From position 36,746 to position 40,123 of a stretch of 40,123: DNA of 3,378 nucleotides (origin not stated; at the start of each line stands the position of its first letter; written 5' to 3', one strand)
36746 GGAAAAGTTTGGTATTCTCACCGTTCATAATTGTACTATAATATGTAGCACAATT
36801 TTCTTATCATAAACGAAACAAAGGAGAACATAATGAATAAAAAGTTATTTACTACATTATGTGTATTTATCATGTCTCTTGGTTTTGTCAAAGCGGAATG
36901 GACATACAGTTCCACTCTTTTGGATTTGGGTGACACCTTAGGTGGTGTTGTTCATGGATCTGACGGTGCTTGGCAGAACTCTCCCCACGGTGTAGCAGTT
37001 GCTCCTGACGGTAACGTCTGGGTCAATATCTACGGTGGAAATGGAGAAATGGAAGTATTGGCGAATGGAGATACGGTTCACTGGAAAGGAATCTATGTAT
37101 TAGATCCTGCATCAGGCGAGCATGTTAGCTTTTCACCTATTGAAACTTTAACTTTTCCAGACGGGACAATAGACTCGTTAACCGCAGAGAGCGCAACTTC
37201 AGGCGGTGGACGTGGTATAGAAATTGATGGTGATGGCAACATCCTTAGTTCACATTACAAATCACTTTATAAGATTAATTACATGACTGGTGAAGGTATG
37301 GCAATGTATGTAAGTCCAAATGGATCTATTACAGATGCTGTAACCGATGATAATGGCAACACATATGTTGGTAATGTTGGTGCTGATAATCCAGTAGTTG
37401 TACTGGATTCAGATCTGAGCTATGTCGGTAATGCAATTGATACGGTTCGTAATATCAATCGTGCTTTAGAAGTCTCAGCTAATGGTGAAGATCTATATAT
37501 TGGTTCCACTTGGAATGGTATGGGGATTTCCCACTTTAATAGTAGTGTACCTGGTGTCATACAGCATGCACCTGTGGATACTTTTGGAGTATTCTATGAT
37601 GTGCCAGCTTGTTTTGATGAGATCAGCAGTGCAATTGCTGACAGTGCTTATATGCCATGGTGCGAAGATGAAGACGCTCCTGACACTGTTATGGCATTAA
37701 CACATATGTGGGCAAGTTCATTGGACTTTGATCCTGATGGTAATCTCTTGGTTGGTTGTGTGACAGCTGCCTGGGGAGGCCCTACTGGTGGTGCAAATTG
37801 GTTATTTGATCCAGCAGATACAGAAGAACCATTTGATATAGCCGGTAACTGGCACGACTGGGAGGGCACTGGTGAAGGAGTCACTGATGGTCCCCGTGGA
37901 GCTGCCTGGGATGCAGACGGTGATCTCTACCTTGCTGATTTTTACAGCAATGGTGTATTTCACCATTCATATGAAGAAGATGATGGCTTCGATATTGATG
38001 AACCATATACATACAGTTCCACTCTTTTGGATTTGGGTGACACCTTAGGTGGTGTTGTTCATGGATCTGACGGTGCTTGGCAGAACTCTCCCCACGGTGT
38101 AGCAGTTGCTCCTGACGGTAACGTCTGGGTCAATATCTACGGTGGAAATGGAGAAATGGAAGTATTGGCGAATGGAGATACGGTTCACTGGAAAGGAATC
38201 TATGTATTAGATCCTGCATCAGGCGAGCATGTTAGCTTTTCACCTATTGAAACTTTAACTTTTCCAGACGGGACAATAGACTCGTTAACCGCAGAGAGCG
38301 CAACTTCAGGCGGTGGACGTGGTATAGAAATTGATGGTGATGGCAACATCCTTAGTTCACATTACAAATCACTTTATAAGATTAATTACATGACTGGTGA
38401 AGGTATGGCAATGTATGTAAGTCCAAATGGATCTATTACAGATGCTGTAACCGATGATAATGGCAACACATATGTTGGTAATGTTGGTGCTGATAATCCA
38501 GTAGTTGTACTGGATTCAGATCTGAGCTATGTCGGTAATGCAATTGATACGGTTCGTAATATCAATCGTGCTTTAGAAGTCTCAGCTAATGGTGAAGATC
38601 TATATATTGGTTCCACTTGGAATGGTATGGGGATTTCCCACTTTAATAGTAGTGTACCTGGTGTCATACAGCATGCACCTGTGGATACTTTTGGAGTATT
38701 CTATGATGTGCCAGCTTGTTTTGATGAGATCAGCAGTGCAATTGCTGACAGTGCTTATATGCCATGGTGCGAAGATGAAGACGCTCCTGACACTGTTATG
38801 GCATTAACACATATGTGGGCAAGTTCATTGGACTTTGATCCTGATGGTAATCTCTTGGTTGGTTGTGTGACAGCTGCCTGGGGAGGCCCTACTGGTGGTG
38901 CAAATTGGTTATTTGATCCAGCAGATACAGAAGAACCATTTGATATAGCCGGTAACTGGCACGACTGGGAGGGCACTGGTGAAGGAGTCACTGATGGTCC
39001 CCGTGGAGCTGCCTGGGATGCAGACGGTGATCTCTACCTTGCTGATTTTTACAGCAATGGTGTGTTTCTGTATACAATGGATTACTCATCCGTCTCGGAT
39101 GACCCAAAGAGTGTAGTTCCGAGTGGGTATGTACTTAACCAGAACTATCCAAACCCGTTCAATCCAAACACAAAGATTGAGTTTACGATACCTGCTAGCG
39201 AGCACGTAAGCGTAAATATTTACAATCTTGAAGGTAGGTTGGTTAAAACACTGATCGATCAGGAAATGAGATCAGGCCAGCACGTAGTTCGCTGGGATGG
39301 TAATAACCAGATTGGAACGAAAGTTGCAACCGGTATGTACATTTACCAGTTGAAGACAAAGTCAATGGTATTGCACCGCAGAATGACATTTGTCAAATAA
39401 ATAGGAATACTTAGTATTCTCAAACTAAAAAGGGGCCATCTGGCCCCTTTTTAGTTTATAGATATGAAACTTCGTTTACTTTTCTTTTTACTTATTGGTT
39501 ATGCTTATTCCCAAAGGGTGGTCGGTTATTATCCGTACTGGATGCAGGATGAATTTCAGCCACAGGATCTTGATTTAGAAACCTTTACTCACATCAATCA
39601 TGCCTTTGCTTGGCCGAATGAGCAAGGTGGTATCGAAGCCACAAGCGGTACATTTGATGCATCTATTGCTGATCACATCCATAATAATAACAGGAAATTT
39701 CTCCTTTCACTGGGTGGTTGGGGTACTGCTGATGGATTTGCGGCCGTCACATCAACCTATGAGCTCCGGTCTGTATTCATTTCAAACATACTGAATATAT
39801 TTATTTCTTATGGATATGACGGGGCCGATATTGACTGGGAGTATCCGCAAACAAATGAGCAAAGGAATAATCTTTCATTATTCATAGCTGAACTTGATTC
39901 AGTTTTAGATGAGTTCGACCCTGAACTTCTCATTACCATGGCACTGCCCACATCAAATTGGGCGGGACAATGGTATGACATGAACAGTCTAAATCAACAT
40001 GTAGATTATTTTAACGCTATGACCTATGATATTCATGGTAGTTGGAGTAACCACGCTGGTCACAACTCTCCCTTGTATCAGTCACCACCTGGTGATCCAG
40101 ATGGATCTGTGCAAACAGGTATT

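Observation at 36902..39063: Nucleotide-perfect 1055-bp in-frame domain duplication with a unique linker inside a T9SS cargo gene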

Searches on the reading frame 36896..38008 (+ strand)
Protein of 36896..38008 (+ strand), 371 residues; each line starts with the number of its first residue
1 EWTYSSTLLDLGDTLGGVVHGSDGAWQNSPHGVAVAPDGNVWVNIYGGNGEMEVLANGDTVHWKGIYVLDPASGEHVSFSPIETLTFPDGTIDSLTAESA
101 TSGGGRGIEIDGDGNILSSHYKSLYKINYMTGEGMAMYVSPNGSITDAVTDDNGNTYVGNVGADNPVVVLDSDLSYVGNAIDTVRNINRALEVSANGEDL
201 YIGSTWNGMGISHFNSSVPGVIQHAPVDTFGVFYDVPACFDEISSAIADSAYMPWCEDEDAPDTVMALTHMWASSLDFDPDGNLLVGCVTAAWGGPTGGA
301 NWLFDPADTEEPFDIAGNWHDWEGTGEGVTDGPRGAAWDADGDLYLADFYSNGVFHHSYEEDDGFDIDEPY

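Call 41: predict_structure(alignment_id=A1)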
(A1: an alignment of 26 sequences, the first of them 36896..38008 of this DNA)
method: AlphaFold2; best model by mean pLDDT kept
length: 371 residues; sequences in the alignment: 26
mean_pLDDT: 84.6   pTM: 0.86
mean pLDDT of the five models: 84.6, 81.6, 79.9, 79.5, 78.7
residues with pLDDT >= 90: 175; 70-90: 144; 50-70: 36; < 50: 16
segments of 3 or more residues with pLDDT < 50: 14-16, 362-371
pLDDT, mean of each block of 10 residues (from residue 1): 86 58 63 94 84 84 87 87 91 85 89 94 95 95 91 93 90 94 88 96 88 92 93 87 54 68 84 94 92 83 94 86 67 90 90 87 40 39
secondary structure, 60 per line:
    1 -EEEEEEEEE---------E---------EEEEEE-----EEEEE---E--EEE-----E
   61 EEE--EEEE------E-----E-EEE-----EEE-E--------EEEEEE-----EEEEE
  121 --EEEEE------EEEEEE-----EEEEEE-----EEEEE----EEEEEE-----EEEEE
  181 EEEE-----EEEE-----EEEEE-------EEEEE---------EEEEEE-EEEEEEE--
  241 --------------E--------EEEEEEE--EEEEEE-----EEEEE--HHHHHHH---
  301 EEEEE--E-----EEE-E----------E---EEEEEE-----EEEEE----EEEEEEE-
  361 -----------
elements in order: E2-10 E30-35 E41-45 E52-54 E60-63 E66-69 E84-86 E92-94 E105-110 E116-120 E123-127 E134-139 E145-150 E156-160 E165-170 E176-184 E190-193 E199-203 E211-215 E225-230 E232-238 E264-270 E273-278 E284-288 H291-297 E301-305 E314-316 E333-338 E344-348 E353-359

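Call 43: fold_search(model_id=the predicted structure, library=pdb)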
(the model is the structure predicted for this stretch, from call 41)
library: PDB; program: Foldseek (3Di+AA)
matches with E <= 10: 1889; with E <= 0.001: 1442
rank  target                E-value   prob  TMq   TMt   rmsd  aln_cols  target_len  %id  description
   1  3fvz                  2.9e-10  1.00  0.56  0.62   7.4       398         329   14  Structure of Peptidyl-alpha-hydroxyglycine alpha-Amidating Lyase (PAL) (released 2009-09-01)
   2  5yzv_B                6.1e-10  1.00  0.50  0.62   7.9       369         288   15  Biophysical and structural characterization of the thermostable WD40 domain of a prokaryotic protein, Thermomonospora  (released 2018-10-03)
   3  6d69                  2.0e-09  1.00  0.53  0.66   6.3       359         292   15  Crystal Structure of the NHL Repeat Region of D. melanogaster Thin (released 2019-04-24)
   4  7mq8_LS               3.6e-09  1.00  0.47  0.40   9.6       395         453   12  Cryo-EM structure of the human SSU processome, state pre-A1 (released 2021-09-22)
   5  5yzv_C                3.6e-09  1.00  0.42  0.51   9.3       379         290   15  Biophysical and structural characterization of the thermostable WD40 domain of a prokaryotic protein, Thermomonospora  (released 2018-10-03)
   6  5yzg_s                4.4e-09  1.00  0.46  0.46   9.5       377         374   12  The Cryo-EM Structure of Human Catalytic Step I Spliceosome (C complex) at 4.1 angstrom resolution (released 2018-08-08)
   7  8j72_B                5.3e-09  1.00  0.53  0.69   6.9       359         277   13  Crystal structure of mammalian Trim71 in complex with lncRNA Trincr1 (released 2024-03-06)
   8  6m8s_C                5.9e-09  1.00  0.47  0.51  12.9       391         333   11  Crystal structure of the KCTD12 H1 domain in complex with Gbeta1gamma2 subunits (released 2019-02-27)
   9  4lg8                  6.5e-09  1.00  0.47  0.55   9.0       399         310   11  Crystal structure of PRPF19 WD40 repeats (released 2013-08-07)
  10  8f1g_A                7.2e-09  1.00  0.49  0.58   9.0       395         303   11  Crystal structure of human WDR5 in complex with compound WM662 (released 2023-01-11)
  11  9n6v_LQ               8.0e-09  1.00  0.47  0.23  10.9       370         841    9  SSU processome maturation and disassembly, State A (released 2025-11-05)
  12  7n61_0A               8.4e-09  1.00  0.46  0.38   9.4       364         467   10  structure of C2 projections and MIPs (released 2022-05-18)
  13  6vn7_B                8.8e-09  1.00  0.49  0.53  12.4       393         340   11  Cryo-EM structure of an activated VIP1 receptor-G protein complex (released 2020-09-02)
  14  5ndw_sR               8.8e-09  1.00  0.46  0.52   9.9       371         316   13  Crystal structure of aminoglycoside TC007 bound to the yeast 80S ribosome (released 2017-12-13)
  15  3mxx                  9.3e-09  1.00  0.49  0.56   9.4       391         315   10  Crystal structure of WDR5 mutant (S62A) (released 2010-10-20)
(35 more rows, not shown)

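Call 69: search_protein_representatives(protein=window:36896-38008:+)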
Query: 371 residues. Proteins with E-value up to 0.001 (for the whole library): 390; up to 1e-10: 229; up to 1e-30: 34. The best 150 are listed.
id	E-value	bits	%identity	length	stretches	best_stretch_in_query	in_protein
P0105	1.1e-134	466.2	65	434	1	1-356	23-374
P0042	1.6e-101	356.9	54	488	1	1-354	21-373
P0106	4.8e-93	329.0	64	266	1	1-241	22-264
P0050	1.7e-78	281.1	44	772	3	30-350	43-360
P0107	1.5e-69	251.7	49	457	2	30-236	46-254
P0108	1.8e-67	244.8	66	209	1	1-181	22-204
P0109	1.1e-63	232.4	49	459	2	30-236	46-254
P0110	9.2e-58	212.9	63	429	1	1-171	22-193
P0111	4.6e-54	200.7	45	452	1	31-352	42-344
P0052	6.0e-53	197.0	45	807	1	30-353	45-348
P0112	3.2e-52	194.6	37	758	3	28-207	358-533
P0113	1.5e-51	192.4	38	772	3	29-240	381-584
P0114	2.0e-49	185.4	44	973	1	1-353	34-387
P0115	1.8e-45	172.4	44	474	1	30-350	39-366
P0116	6.2e-45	170.6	41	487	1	2-354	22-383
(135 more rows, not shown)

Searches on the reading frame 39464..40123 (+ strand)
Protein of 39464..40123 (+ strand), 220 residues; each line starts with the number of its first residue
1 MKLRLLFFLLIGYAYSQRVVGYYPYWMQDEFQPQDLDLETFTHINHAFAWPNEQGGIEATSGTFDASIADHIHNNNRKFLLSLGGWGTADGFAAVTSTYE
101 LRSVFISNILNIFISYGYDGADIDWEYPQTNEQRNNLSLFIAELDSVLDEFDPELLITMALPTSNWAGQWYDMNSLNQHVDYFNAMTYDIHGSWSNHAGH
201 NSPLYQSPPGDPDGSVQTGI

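Call 6: search_protein_families(library=pfam, proteins=[window:39464-40123:+], max_evalue=0.01)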
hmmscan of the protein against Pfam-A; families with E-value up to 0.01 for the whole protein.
window:39464-40123:+ (220 aa): 1 family
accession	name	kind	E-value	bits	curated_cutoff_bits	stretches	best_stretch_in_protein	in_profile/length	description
PF00704.34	Glyco_hydro_18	-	1.5e-44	153.4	29.6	1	18-210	1-200/317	Glycosyl hydrolases family 18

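Call 7: search_protein_families(library=ncbifam, proteins=[window:39464-40123:+], max_evalue=0.01)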
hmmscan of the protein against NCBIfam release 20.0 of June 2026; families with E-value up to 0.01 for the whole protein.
window:39464-40123:+ (220 aa): 2 families
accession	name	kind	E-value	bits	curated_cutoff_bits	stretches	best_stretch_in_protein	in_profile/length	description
NF052619.1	ChiD_Serratia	equivalog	3.7e-19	69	750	1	73-206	100-236/416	chitinase ChiD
NF045482.1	Endoglyc_H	equivalog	0.00086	18.6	300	1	74-188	78-193/267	endo-beta-N-acetylglucosaminidase H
